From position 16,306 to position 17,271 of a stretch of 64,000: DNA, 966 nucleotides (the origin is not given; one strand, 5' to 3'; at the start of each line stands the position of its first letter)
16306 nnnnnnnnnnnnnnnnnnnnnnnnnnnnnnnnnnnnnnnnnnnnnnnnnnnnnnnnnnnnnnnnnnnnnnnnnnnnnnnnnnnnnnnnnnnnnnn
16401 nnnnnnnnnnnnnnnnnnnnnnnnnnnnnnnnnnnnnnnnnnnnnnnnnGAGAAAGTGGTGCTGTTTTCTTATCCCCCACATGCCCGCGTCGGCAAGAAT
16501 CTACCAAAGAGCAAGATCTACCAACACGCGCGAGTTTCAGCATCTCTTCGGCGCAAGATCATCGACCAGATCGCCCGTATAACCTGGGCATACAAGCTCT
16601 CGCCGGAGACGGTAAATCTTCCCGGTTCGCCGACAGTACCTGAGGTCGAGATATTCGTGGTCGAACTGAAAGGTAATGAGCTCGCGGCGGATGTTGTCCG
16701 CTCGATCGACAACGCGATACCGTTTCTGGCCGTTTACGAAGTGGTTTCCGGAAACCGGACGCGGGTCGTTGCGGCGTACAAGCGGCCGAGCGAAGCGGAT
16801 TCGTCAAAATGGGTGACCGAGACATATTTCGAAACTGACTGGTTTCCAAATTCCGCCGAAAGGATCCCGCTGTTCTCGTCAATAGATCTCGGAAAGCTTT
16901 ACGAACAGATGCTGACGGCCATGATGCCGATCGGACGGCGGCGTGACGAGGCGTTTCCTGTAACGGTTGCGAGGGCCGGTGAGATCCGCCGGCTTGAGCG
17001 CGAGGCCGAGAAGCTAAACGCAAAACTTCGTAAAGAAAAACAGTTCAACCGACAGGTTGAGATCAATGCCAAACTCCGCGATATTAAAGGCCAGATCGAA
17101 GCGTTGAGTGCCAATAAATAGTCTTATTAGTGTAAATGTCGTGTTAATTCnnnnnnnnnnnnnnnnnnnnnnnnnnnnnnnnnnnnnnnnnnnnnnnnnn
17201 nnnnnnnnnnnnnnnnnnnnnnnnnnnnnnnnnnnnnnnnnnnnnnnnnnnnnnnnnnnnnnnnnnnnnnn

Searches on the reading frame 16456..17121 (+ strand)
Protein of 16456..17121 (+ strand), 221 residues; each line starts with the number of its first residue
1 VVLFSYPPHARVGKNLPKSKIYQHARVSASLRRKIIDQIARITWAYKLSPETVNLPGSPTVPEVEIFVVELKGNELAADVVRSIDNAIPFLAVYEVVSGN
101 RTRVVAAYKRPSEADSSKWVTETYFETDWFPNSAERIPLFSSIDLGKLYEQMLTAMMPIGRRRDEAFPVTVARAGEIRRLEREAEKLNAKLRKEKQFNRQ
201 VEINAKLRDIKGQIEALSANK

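Call 4: search_protein_families(library=pfam, proteins=[window:16456-17121:+], max_evalue=0.01)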
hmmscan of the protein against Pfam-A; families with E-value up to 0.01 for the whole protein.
window:16456-17121:+ (221 aa): 1 family
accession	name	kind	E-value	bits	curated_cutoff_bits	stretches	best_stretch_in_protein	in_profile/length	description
PF14335.11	DUF4391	-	1.7e-55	188.9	29.9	1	4-213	1-231/232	Domain of unknown function (DUF4391)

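Call 5: search_protein_families(library=padloc, proteins=[window:16456-17121:+], max_evalue=0.01)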
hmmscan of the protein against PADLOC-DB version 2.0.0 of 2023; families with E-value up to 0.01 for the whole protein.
window:16456-17121:+ (221 aa): 0 families

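Call 7: search_protein_families(library=ncbifam, proteins=[window:16456-17121:+], max_evalue=0.001)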
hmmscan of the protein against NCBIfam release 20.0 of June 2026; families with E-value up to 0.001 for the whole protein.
window:16456-17121:+ (221 aa): 0 families

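Call 10: find_homologous_proteins(query=window:16456-17121:+, max_evalue=0.00001)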
Query window:16456-17121:+ (221 aa): 1854 proteins with E <= 0.00001 among 2249 candidates; the best 120 are listed.
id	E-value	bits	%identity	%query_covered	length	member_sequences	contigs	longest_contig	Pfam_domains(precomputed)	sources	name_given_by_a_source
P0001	7.4e-138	475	100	100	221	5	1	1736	PF14335.12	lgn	-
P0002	2.0e-115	402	84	98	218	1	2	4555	PF14335.12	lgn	-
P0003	4.4e-113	394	83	98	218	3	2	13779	PF14335.12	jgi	-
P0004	1.7e-111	389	81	98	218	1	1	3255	PF14335.12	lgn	-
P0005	8.4e-101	354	72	99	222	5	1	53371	PF14335.12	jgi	-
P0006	1.2e-79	285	60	98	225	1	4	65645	PF14335.12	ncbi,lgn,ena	-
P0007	1.9e-77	278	58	98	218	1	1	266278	PF14335.12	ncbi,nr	ncbi:MAG: DUF4391 domain-containing protein [Acidobacteria bacterium]|nr:DUF4391 domain-containing p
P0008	3.1e-76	274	57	98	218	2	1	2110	PF14335.12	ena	-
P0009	1.0e-75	272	58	99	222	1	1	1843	PF14335.12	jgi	-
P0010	1.7e-75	271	58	99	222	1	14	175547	PF14335.12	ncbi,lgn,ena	-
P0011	2.0e-73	265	58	99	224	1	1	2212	PF14335.12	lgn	-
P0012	5.3e-71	257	53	98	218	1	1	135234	PF14335.12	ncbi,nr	ncbi:MAG: DUF4391 domain-containing protein [Acidobacteria bacterium]|nr:DUF4391 domain-containing p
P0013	2.0e-70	255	53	98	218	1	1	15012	PF14335.12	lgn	-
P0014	3.6e-69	251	53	98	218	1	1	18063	PF14335.12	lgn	-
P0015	4.1e-69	250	54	99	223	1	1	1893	PF14335.12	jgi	-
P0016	2.0e-68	248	55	99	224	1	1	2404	PF14335.12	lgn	-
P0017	2.3e-68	248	53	99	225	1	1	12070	PF14335.12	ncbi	-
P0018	2.7e-68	248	53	98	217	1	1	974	PF14335.12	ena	-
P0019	2.9e-68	248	53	99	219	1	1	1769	PF14335.12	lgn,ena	-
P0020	9.5e-68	246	53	97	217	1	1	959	PF14335.12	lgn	-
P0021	1.3e-67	246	54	100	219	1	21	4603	PF14335.12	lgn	-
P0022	2.8e-67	245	54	97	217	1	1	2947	PF14335.12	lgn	-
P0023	3.4e-67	244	52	98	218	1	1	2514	PF14335.12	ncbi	-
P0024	7.7e-67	243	52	98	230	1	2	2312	PF14335.12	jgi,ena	jgi:hypothetical protein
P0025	8.7e-67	243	52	97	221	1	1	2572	PF14335.12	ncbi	ncbi:MAG: DUF4391 domain-containing protein [Methylococcales bacterium]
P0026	4.9e-66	240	53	97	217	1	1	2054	PF14335.12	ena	-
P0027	5.9e-66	240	52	98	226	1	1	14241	PF14335.12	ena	-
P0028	1.0e-65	239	52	98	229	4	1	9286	PF14335.12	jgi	jgi:hypothetical protein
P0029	1.2e-65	239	49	99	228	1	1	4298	PF14335.12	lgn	-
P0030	1.2e-65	239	52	97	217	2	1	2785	PF14335.12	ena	-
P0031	1.3e-65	239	52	97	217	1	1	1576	PF14335.12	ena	-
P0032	1.8e-65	239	51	98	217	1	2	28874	PF14335.12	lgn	-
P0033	2.0e-65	238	49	98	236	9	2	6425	PF14335.12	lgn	-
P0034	2.5e-65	238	52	97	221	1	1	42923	PF14335.12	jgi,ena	-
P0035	3.2e-65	238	53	97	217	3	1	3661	PF14335.12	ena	-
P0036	3.3e-65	238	50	98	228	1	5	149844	PF14335.12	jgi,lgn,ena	-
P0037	4.0e-65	237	53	97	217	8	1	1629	PF14335.12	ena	-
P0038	4.6e-65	237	50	98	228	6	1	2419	PF14335.12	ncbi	-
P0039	5.3e-65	237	52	98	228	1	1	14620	PF14335.12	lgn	-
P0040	6.2e-65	237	51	98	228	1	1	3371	PF14335.12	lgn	-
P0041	9.2e-65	236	50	98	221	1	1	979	PF14335.12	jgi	-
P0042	1.0e-64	236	53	97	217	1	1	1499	PF14335.12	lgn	-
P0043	1.1e-64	236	51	98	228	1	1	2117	PF14335.12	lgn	-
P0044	1.4e-64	236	51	98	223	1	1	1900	PF14335.12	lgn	-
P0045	2.0e-64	235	50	98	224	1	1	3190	PF14335.12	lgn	-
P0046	2.3e-64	235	52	97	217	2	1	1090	PF14335.12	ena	-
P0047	2.8e-64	235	48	98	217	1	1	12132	PF14335.12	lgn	-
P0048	3.2e-64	235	53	98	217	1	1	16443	PF14335.12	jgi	-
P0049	3.3e-64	234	51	99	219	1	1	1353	PF14335.12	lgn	-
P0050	4.1e-64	234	53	97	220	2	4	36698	PF14335.12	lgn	-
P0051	4.2e-64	234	51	97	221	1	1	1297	PF14335.12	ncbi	-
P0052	4.4e-64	234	51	98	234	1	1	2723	PF14335.12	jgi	jgi:hypothetical protein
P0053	5.0e-64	234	53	97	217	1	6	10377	PF14335.12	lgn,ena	-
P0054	5.2e-64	234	53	97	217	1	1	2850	PF14335.12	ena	-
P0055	6.1e-64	234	53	97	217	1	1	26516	PF14335.12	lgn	-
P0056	1.1e-63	233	51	96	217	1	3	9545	PF14335.12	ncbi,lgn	-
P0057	1.2e-63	233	51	98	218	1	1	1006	PF14335.12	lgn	-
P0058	1.3e-63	233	52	99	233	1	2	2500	PF14335.12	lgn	-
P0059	1.3e-63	233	51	97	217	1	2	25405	PF14335.12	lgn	-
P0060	1.8e-63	232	50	99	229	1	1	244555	PF14335.12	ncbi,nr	ncbi:MAG: DUF4391 domain-containing protein [Pyrinomonadaceae bacterium]|nr:DUF4391 domain-containin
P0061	2.1e-63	232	53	97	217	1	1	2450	PF14335.12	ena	-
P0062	2.1e-63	232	49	97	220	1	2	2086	PF14335.12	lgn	-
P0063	2.4e-63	232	51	98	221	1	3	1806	PF14335.12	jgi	-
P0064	3.7e-63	231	50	99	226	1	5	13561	PF14335.12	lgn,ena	-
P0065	3.7e-63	231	50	98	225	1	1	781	PF14335.12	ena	-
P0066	3.8e-63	231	53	98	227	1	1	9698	PF14335.12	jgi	jgi:hypothetical protein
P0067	4.2e-63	231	52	98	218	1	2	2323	PF14335.12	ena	-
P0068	4.2e-63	231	49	98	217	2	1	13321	PF14335.12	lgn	-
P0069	5.2e-63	231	52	98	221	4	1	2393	PF14335.12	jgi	-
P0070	6.5e-63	230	51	99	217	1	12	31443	PF14335.12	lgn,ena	-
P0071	6.8e-63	230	51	97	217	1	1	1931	PF14335.12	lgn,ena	-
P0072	8.3e-63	230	49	99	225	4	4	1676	PF14335.12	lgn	-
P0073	1.1e-62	230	50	98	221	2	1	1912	PF14335.12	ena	-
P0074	1.1e-62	229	53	97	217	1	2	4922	PF14335.12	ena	-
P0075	1.5e-62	229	50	97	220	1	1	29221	PF14335.12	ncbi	-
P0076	2.4e-62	228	48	98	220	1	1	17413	PF14335.12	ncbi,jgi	-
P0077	2.4e-62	228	50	97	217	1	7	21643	PF14335.12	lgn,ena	-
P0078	3.0e-62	228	48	98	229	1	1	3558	PF14335.12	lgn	-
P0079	3.4e-62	228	49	97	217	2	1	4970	PF14335.12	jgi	-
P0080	4.2e-62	228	50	98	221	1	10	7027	PF14335.12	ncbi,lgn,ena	-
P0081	4.3e-62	228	50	98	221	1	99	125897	PF14335.12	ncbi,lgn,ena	-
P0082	5.6e-62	227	49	98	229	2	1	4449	PF14335.12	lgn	-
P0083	6.2e-62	227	47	98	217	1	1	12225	PF14335.12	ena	-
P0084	7.6e-62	227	49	98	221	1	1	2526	PF14335.12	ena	-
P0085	8.3e-62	227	50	98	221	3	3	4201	PF14335.12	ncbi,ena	-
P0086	1.0e-61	226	51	98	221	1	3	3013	PF14335.12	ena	-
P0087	1.1e-61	226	49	98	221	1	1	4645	PF14335.12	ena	-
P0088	1.1e-61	226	51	97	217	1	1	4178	PF14335.12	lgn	-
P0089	1.4e-61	226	48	98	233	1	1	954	PF14335.12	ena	-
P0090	1.5e-61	226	49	98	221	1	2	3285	PF14335.12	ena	-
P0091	1.5e-61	226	52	96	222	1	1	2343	PF14335.12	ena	-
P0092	1.6e-61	226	50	96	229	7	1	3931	PF14335.12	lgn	-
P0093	1.7e-61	226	48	98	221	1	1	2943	PF14335.12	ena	-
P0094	2.0e-61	225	49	98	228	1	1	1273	PF14335.12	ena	-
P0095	2.4e-61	225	48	98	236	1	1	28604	PF14335.12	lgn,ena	-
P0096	2.4e-61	225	50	97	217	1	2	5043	PF14335.12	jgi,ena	jgi:hypothetical protein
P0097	2.7e-61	225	49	98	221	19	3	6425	PF14335.12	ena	-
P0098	2.8e-61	225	48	98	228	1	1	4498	PF14335.12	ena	-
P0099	3.0e-61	225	48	98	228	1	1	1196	PF14335.12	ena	-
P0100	3.4e-61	225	48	97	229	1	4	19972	PF14335.12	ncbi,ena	-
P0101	4.5e-61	224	52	97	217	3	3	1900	PF14335.12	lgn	-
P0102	4.8e-61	224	48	97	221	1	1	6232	PF14335.12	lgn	-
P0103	5.2e-61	224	48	97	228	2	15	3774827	PF14335.12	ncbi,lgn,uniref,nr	ncbi:DUF4391 domain-containing protein [Alcaligenes faecalis]|uniref:DUF4391 domain-containing prote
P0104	5.2e-61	224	48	98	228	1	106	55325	PF14335.12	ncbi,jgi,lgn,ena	jgi:hypothetical protein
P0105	5.2e-61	224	48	98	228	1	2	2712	PF14335.12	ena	-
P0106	5.3e-61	224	48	98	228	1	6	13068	PF14335.12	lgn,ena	-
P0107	6.8e-61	224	47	97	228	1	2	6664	PF14335.12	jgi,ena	-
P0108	7.1e-61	224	49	98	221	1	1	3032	PF14335.12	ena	-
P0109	7.1e-61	224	47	96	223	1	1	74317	PF14335.12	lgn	-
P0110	8.2e-61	223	48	98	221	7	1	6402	PF14335.12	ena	-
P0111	8.9e-61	223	47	98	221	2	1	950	PF14335.12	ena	-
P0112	9.2e-61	223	50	98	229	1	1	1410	PF14335.12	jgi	-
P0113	9.5e-61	223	49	96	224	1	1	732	PF14335.12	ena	-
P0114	9.8e-61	223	50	98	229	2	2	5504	PF14335.12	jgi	jgi:hypothetical protein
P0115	1.0e-60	223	49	98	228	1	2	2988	PF14335.12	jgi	-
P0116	1.2e-60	223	48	97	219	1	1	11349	PF14335.12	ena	-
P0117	1.2e-60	223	49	97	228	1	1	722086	PF14335.12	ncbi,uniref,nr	ncbi:methyl-accepting chemotaxis protein [Alcaligenes faecalis]|uniref:DUF4391 domain-containing pro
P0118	1.3e-60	223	49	97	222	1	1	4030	PF14335.12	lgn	-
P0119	1.3e-60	223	48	100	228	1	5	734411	PF14335.12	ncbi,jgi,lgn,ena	-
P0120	1.3e-60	223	51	99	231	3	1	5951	PF14335.12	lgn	-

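Call 12: find_related_loci(query=A1, collection=genome_contigs, flank=10000)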
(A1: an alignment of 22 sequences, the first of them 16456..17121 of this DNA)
Query A1 (221 aa) in genome_contigs; peptide patterns used: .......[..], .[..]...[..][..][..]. (x = any residue, [..] = any of these).
599 stretches matched a pattern (row limit reached: there are more); 555 encode a relative of the query (tblastn E <= 1e-3); the best 80 are kept; 80 distinct loci.
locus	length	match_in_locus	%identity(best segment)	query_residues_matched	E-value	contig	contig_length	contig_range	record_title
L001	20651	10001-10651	83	2-218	1e-120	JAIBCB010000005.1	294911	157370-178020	MAG: Pyrinomonadaceae bacterium isolate SSF31 NODE_285_length_294911_cov_57.832067, whole genome shotgun sequence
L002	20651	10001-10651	60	2-218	2e-86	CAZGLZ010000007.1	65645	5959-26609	MAG TPA_asm: uncultured Chloracidobacterium sp. isolate binchicken_co311_133 genome assembly, contig: NODE_802_length_65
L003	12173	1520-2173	53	1-219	2e-71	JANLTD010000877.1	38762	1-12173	MAG: Acidobacteriota bacterium isolate OTE_25_metabat_245 OTE_25_k141_2157991, whole genome shotgun sequence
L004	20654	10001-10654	50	3-220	4e-70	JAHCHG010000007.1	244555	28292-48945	MAG: Pyrinomonadaceae bacterium isolate TGS_ACI4 ACI4_7, whole genome shotgun sequence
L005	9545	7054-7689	51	2-214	2e-69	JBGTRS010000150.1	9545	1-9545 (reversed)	MAG: Pyrinomonadaceae bacterium isolate WDNA12_bin.13.strict NODE_150_length_9545_cov_3.911802, whole genome shotgun seq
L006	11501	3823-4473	48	2-218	3e-69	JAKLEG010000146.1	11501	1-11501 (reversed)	MAG: Myxococcota bacterium isolate RA.bin128 RA.bin128_146, whole genome shotgun sequence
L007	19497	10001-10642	50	3-217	8e-69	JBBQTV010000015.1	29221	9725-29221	MAG: Pyrinomonadales bacterium isolate Co_metawrap_1861 Cmw_1861_k141_26235232_length_29221_cov_15.6177, whole genome sh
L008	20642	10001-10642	49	4-217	2e-68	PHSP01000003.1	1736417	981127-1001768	MAG: Methylobacter sp. KS41 3, whole genome shotgun sequence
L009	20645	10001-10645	48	3-217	4e-68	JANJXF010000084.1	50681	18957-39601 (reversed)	MAG: Thiobacillus sp. isolate RS341_metabat.bin.17 RS341_k141_239182, whole genome shotgun sequence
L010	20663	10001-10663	46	3-219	3e-68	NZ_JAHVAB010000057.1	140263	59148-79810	MAG: Hydrogenophaga sp. isolate Con.Enr.2020-2 k141_3940, whole genome shotgun sequence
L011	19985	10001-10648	51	2-217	1e-67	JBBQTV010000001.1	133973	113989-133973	MAG: Pyrinomonadales bacterium isolate Co_metawrap_1861 Cmw_1861_k141_8236431_length_133973_cov_13.9339, whole genome sh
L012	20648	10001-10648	51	2-217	2e-67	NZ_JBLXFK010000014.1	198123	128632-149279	MAG: Gimesia sp. isolate ET02-14 T02maxbin_out.050RE.5K@14, whole genome shotgun sequence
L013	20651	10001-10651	49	3-219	9e-68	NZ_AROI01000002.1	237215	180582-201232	Halopseudomonas pelagia CL-AP6 111.KCCM90073.1_2, whole genome shotgun sequence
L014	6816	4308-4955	48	3-218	6e-68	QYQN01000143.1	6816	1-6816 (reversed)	MAG: Methylococcaceae bacterium isolate PowLak16_MAG1 c_000000143776, whole genome shotgun sequence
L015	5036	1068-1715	48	2-217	2e-67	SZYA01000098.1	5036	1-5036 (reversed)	MAG: Chlorobium sp. isolate L442-64 CA-L442_391810, whole genome shotgun sequence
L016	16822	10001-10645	46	3-217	4e-67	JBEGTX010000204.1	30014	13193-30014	MAG: Pseudomonadota bacterium isolate redbuttecreek_2019_sw_WHONDRS-S19S_0029_B_bin.16 scaffold_1245188, whole genome sh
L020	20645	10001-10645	48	3-217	6e-67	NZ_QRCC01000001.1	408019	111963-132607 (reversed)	Nitrosomonas sp. HPC101 HPC101_contig000001, whole genome shotgun sequence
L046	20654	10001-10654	45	2-219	2e-64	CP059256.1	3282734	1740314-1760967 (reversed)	MAG: Burkholderiaceae bacterium isolate SSC6 chromosome, complete genome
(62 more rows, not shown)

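Call 18: search_dna_similar(query=window:16456-17121:+, collection=plasmids, mode=protein, rows=spread, max_rows=30, max_evalue=0.001)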
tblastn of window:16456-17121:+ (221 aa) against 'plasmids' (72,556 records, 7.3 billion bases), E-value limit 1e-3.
Records with a match: 44; places in all: 44; records where one place covers at least 80% of the query: 44.
Best place of each record, by identity: <60% 44.
By first word of the organism name: Escherichia 14; Acinetobacter 11; Citrobacter 2; Methylotuvimicrobium 1; Enterobacter 1; Variovorax 1; Raoultella 1; Aeromonas 1; Phaeobacter 1; Sulfitobacter 1; and 10 more.
By predicted mobility (MOB-suite, as given by PLSDB): non-mobilizable 21; mobilizable 14; conjugative 9.
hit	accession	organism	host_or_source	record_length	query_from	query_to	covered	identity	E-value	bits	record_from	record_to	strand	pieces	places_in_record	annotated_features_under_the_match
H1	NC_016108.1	Methylotuvimicrobium alcaliphilum 20Z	-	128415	2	218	98%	47.5%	1e-58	205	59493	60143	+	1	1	DUF4391 domain-containing protein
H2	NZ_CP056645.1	Citrobacter freundii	culture,Freshwater sample from ...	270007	6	217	96%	47.2%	5e-59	207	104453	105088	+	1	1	DUF4391 domain-containing protein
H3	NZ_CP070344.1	Variovorax sp. PDNC026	cell culture,Plastic debris in ...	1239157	3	218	98%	45.9%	2e-61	214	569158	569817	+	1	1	none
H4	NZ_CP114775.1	Raoultella planticola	Homo sapiens,cell ...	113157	3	221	99%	44.7%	1e-59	208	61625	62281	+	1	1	DUF4391 domain-containing protein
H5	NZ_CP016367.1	Phaeobacter porticola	cell culture,barnacle at wood pile-on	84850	1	217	98%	41.5%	1e-54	194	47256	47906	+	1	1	DUF4391 domain-containing protein | helicase-related protein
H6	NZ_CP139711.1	Sulfitobacter sp. OXR-159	Bacterial Culture,hydrothermal vent ...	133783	1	217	98%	41.0%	8e-53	189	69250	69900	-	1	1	DUF4391 domain-containing protein | helicase-related protein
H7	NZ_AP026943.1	Citrobacter freundii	Mastacembelus,gut contents of ...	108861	6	219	97%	38.7%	2e-47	174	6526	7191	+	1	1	DUF4391 domain-containing protein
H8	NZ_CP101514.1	Escherichia coli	migratory bird,feces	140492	6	219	97%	37.8%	4e-46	169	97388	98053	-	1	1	DUF4391 domain-containing protein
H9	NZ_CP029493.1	Escherichia coli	Homo sapiens,fecal sample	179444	6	219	97%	37.8%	4e-46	169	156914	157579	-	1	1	DUF4391 domain-containing protein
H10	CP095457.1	Escherichia coli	pig,cell culture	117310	6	219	97%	37.4%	3e-47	173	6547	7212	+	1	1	DUF4391 domain-containing protein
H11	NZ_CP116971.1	Escherichia coli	Sus scrofa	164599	6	219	97%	37.4%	8e-47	172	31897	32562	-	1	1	DUF4391 domain-containing protein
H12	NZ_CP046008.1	Escherichia coli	swine,mixed culture,feces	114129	6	219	97%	37.4%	1e-45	168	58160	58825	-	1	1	DUF4391 domain-containing protein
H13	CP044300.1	Escherichia coli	Pork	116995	6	219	97%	37.4%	1e-45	168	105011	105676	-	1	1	DUF4391 domain-containing protein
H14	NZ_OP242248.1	Escherichia coli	Homo sapiens,stool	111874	6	219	97%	37.4%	2e-45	168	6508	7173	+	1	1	DUF4391 domain-containing protein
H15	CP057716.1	Escherichia coli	culture,Pooled pig faecal samples ...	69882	6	219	97%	36.9%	9e-47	171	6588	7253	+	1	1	DUF4391 domain-containing protein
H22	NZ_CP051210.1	Acinetobacter sp. NEB149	cell culture,R.J.Roberts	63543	1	217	98%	31.3%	5e-37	143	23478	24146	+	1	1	DUF4391 domain-containing protein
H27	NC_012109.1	Desulforapulum autotrophicum HRM2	-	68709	5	220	98%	24.8%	8e-9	62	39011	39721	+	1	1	DUF4391 domain-containing protein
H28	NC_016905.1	Shewanella baltica OS678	-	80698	4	217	97%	22.6%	5e-9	63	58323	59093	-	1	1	DUF4391 domain-containing protein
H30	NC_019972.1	Methanomethylovorans hollandica DSM 15978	-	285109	3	218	98%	21.1%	8e-5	50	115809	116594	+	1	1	DUF4391 domain-containing protein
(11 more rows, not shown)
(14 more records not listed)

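Call 19: get_annotated_region(hit=H8, flank=9000)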
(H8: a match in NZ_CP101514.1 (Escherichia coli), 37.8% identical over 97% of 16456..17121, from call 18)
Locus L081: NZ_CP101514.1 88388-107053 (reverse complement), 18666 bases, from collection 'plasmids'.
description: Escherichia coli strain HH194M plasmid pHH194M-140K, complete sequence
organism: Escherichia coli (NCBI taxid 562)
taxonomy: Bacteria; Pseudomonadota; Gammaproteobacteria; Enterobacterales; Enterobacteriaceae; Escherichia; Escherichia coli
host: -; source: migratory bird,feces; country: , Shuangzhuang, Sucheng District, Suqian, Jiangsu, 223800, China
typing (MOB-suite, as given by PLSDB): mobilizable; replicon IncFIB,IncHI1B,IncN; relaxase MOBH
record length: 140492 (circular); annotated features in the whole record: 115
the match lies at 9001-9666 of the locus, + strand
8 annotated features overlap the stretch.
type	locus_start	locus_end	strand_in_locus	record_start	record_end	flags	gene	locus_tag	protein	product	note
CDS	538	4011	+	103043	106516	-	bcsC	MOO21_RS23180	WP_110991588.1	cellulose synthase complex outer membrane protein BcsC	GO:0030244 - cellulose biosynthetic process [Evidence IEA]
CDS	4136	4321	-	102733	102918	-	-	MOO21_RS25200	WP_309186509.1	hypothetical protein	-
CDS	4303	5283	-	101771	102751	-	-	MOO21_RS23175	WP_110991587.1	IS5-like element ISKpn26 family transposase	-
CDS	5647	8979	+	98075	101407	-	-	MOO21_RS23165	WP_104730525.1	SNF2-related protein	-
CDS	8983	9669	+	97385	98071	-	-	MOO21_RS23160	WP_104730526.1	DUF4391 domain-containing protein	-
CDS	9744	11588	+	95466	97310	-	-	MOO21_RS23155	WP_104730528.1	site-specific DNA-methyltransferase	GO:0006306 - DNA methylation [Evidence IEA]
CDS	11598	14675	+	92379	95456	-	-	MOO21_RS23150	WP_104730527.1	DEAD/DEAH box helicase family protein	-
CDS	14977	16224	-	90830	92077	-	-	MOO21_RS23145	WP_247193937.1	hypothetical protein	-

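Call 20: get_annotated_region(hit=H22, flank=9000)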
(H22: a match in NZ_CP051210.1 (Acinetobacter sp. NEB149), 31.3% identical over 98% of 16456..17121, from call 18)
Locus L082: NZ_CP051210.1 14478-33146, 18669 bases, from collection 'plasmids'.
description: Acinetobacter sp. NEB149 plasmid pMsp65, complete sequence
organism: Acinetobacter sp. NEB149 (NCBI taxid 2725684)
taxonomy: Bacteria; Pseudomonadota; Gammaproteobacteria; Moraxellales; Moraxellaceae; Acinetobacter; Acinetobacter sp. NEB149
host: -; source: cell culture,R.J.Roberts; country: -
typing (MOB-suite, as given by PLSDB): non-mobilizable; replicon rep_cluster_327
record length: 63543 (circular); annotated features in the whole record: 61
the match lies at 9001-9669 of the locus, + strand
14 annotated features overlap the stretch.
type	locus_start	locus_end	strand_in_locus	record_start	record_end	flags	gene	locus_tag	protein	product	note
CDS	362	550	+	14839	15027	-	-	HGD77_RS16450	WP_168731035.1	hypothetical protein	-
CDS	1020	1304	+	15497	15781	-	-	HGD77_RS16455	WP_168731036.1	type II toxin-antitoxin system Phd/YefM family antitoxin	-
CDS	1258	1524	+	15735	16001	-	-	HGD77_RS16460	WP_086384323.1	type II toxin-antitoxin system RelE/ParE family toxin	GO:0030541 - plasmid partitioning [Evidence IEA]; GO:0051290 - protein heterotetramerization [Evidence IEA]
CDS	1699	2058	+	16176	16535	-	-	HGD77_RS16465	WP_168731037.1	DUF2513 domain-containing protein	-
CDS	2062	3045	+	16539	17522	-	-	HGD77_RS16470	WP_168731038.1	hypothetical protein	-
CDS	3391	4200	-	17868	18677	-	-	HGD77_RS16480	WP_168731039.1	hypothetical protein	-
CDS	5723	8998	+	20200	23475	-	-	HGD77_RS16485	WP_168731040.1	helicase-related protein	-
CDS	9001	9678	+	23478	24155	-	-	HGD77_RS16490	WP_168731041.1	DUF4391 domain-containing protein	-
CDS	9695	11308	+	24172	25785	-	-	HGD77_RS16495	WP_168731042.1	site-specific DNA-methyltransferase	GO:0006306 - DNA methylation [Evidence IEA]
CDS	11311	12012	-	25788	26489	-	-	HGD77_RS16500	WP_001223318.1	IS1-like element ISPa14 family transposase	GO:0006313 - DNA transposition [Evidence IEA]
CDS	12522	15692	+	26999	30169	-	-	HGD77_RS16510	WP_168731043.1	DEAD/DEAH box helicase family protein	-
CDS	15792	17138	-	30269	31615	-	-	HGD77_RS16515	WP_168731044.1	DNA-primase RepB domain-containing protein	-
CDS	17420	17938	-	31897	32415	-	-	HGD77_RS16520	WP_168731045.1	hypothetical protein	-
CDS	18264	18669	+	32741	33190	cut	-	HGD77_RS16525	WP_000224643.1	hypothetical protein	-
